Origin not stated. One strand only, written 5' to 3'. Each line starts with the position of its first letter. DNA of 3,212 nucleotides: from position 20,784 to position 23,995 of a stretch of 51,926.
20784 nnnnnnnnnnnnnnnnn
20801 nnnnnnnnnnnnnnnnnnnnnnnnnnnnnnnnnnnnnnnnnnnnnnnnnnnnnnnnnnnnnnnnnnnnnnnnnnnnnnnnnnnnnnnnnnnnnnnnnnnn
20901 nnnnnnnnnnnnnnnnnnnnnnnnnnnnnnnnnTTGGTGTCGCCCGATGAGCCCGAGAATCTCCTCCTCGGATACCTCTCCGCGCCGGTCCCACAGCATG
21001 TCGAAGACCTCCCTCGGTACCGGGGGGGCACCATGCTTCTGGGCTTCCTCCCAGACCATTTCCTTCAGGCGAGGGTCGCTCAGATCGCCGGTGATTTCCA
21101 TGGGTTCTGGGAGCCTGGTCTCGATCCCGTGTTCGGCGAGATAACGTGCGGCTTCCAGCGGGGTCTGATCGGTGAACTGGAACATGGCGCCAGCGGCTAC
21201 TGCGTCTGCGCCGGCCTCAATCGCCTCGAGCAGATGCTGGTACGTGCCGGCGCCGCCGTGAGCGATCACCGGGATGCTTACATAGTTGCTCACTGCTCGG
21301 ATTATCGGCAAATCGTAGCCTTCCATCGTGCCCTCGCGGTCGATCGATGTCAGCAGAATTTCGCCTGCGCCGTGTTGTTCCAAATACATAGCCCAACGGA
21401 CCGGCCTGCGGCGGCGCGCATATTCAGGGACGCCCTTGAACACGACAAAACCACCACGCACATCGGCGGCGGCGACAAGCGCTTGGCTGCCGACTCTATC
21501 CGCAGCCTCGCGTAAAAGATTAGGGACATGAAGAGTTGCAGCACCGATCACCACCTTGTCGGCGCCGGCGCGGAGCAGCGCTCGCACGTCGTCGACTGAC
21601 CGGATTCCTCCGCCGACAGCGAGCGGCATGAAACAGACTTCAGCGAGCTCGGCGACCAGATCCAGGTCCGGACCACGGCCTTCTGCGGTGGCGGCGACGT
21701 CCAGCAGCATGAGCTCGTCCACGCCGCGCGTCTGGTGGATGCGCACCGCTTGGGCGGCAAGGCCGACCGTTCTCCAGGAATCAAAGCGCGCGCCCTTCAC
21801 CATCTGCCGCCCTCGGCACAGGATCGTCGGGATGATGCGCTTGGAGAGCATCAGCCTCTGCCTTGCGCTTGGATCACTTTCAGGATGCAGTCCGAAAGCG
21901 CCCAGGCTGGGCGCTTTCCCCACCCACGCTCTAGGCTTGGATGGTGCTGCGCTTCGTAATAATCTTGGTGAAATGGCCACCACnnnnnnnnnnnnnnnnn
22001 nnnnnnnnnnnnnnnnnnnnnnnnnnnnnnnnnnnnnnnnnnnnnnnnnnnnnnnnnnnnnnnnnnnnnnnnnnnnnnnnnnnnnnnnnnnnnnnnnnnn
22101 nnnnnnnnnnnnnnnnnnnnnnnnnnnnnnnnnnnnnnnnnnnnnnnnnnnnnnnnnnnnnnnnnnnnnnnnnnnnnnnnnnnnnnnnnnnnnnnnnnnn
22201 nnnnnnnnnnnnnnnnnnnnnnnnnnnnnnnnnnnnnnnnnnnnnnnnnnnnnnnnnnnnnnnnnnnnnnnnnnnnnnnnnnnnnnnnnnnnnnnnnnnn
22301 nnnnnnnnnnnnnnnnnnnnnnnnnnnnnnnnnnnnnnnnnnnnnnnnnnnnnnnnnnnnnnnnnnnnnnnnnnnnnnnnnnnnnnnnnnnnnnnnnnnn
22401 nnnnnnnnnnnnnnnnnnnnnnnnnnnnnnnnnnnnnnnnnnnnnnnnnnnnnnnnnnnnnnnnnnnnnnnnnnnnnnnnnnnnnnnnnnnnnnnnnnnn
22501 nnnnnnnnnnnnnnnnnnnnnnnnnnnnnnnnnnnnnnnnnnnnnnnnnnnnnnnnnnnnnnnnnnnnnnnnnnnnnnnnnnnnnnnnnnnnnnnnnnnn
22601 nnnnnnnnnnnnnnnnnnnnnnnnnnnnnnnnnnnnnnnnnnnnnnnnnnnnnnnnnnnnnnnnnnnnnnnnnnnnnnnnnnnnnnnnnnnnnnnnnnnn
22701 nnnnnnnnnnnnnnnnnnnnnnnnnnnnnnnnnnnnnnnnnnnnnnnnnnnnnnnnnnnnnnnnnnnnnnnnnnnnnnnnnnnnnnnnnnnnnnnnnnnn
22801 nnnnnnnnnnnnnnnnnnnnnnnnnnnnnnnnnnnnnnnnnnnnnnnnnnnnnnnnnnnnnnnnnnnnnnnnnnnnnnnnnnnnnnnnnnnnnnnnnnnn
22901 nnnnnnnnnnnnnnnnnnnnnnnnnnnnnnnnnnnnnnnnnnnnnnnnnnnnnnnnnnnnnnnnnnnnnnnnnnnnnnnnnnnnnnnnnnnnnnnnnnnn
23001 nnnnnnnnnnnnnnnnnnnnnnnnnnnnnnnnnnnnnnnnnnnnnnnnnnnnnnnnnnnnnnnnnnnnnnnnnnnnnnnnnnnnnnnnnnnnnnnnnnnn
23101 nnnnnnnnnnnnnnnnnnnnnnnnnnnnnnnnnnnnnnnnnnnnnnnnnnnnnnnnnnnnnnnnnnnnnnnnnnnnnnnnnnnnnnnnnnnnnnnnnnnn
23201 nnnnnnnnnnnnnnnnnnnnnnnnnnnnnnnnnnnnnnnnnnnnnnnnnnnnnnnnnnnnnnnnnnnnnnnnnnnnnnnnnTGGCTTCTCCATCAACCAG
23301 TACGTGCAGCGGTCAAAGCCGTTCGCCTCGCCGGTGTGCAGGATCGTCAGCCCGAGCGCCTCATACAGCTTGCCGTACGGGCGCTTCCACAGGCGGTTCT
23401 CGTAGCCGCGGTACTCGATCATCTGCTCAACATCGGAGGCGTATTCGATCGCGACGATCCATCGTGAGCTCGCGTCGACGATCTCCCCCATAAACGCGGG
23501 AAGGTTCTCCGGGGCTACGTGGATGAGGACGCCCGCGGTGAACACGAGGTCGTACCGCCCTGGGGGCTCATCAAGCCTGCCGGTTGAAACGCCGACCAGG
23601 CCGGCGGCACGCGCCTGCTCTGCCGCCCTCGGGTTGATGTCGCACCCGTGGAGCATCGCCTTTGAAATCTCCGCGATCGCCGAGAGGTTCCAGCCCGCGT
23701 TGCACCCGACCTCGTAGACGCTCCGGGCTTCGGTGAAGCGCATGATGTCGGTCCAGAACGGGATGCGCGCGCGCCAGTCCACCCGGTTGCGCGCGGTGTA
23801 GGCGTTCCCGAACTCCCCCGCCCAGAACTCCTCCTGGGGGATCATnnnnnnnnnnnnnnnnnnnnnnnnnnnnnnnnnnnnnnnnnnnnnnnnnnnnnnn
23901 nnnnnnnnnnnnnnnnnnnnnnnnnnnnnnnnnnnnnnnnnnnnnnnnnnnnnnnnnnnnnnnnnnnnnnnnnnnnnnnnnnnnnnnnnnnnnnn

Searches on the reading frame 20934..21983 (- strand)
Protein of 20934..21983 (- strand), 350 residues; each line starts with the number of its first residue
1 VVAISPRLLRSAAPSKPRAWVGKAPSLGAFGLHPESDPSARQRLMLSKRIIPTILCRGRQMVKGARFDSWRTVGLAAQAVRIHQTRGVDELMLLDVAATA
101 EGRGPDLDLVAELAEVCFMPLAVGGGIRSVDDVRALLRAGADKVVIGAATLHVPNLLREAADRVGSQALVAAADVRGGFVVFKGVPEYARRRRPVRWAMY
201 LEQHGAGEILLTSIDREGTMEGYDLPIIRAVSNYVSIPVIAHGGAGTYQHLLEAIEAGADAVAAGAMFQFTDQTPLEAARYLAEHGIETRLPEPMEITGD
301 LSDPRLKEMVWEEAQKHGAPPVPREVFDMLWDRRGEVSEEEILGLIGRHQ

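Call 68: search_protein_families(library=pfam, proteins=[window:20934-21983:-], max_evalue=0.0001)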
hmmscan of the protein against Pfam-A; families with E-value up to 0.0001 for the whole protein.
window:20934-21983:- (350 aa): 6 families
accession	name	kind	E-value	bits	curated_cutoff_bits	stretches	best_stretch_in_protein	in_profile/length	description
PF00977.27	His_biosynth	-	2.7e-56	191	23.6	1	49-268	1-222/228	Histidine biosynthesis protein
PF01180.27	DHO_dh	-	8.3e-09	35.5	27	1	226-273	228-277/291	Dihydroorotate dehydrogenase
PF03060.21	NMO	-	5.5e-08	33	28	0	226-277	183-234/331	Nitronate monooxygenase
PF01207.24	Dus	-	2.4e-07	30.6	20.4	0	105-161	171-227/311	Dihydrouridine synthase (Dus)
PF00478.31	IMPDH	-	3.4e-07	30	25.6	0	231-279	202-250/345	IMP dehydrogenase / GMP reductase domain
PF02581.23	TMP-TENI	-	3.4e-05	23.7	27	0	207-264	122-176/180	Thiamine monophosphate synthase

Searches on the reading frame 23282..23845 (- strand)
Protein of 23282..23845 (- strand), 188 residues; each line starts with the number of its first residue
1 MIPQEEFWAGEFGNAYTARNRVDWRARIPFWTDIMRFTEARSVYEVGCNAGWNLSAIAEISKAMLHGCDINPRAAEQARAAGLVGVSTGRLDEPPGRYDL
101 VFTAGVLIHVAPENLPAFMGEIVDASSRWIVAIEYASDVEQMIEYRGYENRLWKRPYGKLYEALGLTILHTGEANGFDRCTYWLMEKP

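Call 68: search_protein_families(library=pfam, proteins=[window:23282-23845:-], max_evalue=0.0001)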
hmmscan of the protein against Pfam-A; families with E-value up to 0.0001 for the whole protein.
window:23282-23845:- (188 aa): 4 families
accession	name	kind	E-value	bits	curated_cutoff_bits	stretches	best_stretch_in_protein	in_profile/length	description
PF13649.12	Methyltransf_25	-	7.5e-08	33.4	27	1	43-124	1-91/97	Methyltransferase domain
PF08242.18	Methyltransf_12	-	2.4e-06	28.6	30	1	45-123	2-89/98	Methyltransferase domain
PF08241.18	Methyltransf_11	-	8.7e-06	26.7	21.2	1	45-123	2-84/95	Methyltransferase domain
PF13489.12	Methyltransf_23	-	9.6e-05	22.6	27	0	39-139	22-123/164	Methyltransferase domain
